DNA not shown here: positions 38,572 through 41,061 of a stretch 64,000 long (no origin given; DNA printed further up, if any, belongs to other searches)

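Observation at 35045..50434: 15-kb translationally coupled operon between eno and secG: LacI, 2 SBPs, 2 permease pairs, NHL-Yip1 protein, large secreted unknown, GH51, Cys-rich protein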

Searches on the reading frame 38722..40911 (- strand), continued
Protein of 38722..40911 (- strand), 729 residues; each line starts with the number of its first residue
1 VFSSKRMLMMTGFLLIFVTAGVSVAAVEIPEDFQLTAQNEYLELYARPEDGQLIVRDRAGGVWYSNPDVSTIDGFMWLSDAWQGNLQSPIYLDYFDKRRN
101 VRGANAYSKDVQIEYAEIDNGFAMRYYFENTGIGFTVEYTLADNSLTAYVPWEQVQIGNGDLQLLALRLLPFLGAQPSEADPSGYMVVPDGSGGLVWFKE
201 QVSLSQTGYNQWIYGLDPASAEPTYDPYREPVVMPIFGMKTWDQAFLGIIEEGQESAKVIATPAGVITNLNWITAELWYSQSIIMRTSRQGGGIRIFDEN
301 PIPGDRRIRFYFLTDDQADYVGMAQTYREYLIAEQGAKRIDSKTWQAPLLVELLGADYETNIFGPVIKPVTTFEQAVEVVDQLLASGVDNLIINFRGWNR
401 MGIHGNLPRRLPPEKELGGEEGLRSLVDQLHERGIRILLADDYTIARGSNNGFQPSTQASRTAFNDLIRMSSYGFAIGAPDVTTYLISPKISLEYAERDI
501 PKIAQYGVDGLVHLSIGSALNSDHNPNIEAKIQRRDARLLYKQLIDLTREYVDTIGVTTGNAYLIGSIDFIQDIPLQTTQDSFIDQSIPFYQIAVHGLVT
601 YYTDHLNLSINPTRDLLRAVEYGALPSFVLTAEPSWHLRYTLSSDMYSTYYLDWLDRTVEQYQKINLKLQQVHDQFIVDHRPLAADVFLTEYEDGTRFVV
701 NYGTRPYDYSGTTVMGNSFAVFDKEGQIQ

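Call 69: search_solved_structures(query=window:38722-40911:-, max_evalue=0.001, show_alignments=2)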
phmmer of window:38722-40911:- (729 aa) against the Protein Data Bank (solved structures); distinct sequences matched with E-value up to 0.001: 2.
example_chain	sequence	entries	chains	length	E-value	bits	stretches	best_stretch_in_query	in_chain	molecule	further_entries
5wzq_A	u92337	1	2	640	2.9e-09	38.7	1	306-537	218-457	Alpha-N-acetylgalactosaminidase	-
5wzn_A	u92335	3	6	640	1.1e-08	36.8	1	306-537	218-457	Alpha-N-acetylgalactosaminidase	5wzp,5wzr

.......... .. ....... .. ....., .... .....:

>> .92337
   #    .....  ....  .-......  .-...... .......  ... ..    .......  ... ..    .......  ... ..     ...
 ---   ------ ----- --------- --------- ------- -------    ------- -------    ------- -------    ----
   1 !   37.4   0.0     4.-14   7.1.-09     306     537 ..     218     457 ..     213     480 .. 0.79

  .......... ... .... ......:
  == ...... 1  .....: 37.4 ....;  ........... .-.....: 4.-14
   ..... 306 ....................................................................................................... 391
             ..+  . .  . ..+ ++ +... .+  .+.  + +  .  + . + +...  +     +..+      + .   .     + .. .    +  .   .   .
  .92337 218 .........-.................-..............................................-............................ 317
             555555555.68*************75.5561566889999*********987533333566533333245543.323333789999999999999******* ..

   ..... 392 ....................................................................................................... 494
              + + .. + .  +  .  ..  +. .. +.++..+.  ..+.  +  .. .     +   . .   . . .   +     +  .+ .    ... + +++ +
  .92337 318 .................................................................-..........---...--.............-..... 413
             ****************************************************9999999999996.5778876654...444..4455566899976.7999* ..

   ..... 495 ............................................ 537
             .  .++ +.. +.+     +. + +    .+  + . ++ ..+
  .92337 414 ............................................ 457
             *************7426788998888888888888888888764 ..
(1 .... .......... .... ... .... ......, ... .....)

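Call 80: search_solved_structures(query=A1, max_evalue=0.1, show_alignments=5)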
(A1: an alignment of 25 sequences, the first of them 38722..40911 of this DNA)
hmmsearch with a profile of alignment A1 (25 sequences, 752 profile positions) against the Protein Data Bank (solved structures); distinct sequences matched with E-value up to 0.1: 5.
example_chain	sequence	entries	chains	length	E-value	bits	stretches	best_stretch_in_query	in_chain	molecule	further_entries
5wzn_A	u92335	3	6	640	1.4e-11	46.5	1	330-534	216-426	Alpha-N-acetylgalactosaminidase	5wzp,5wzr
5wzq_A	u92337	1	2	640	3.7e-11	45.1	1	330-534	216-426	Alpha-N-acetylgalactosaminidase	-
8rzk_A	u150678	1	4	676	6.4e-11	44.3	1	60-499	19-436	Conserved hypothetical periplasmic protein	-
8rzg_A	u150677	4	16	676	7.1e-11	44.2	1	60-499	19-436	Conserved hypothetical periplasmic protein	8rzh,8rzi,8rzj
5opq_A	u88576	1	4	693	7.3e-11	44.1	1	60-499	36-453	3,6-anhydro-D-galactosidase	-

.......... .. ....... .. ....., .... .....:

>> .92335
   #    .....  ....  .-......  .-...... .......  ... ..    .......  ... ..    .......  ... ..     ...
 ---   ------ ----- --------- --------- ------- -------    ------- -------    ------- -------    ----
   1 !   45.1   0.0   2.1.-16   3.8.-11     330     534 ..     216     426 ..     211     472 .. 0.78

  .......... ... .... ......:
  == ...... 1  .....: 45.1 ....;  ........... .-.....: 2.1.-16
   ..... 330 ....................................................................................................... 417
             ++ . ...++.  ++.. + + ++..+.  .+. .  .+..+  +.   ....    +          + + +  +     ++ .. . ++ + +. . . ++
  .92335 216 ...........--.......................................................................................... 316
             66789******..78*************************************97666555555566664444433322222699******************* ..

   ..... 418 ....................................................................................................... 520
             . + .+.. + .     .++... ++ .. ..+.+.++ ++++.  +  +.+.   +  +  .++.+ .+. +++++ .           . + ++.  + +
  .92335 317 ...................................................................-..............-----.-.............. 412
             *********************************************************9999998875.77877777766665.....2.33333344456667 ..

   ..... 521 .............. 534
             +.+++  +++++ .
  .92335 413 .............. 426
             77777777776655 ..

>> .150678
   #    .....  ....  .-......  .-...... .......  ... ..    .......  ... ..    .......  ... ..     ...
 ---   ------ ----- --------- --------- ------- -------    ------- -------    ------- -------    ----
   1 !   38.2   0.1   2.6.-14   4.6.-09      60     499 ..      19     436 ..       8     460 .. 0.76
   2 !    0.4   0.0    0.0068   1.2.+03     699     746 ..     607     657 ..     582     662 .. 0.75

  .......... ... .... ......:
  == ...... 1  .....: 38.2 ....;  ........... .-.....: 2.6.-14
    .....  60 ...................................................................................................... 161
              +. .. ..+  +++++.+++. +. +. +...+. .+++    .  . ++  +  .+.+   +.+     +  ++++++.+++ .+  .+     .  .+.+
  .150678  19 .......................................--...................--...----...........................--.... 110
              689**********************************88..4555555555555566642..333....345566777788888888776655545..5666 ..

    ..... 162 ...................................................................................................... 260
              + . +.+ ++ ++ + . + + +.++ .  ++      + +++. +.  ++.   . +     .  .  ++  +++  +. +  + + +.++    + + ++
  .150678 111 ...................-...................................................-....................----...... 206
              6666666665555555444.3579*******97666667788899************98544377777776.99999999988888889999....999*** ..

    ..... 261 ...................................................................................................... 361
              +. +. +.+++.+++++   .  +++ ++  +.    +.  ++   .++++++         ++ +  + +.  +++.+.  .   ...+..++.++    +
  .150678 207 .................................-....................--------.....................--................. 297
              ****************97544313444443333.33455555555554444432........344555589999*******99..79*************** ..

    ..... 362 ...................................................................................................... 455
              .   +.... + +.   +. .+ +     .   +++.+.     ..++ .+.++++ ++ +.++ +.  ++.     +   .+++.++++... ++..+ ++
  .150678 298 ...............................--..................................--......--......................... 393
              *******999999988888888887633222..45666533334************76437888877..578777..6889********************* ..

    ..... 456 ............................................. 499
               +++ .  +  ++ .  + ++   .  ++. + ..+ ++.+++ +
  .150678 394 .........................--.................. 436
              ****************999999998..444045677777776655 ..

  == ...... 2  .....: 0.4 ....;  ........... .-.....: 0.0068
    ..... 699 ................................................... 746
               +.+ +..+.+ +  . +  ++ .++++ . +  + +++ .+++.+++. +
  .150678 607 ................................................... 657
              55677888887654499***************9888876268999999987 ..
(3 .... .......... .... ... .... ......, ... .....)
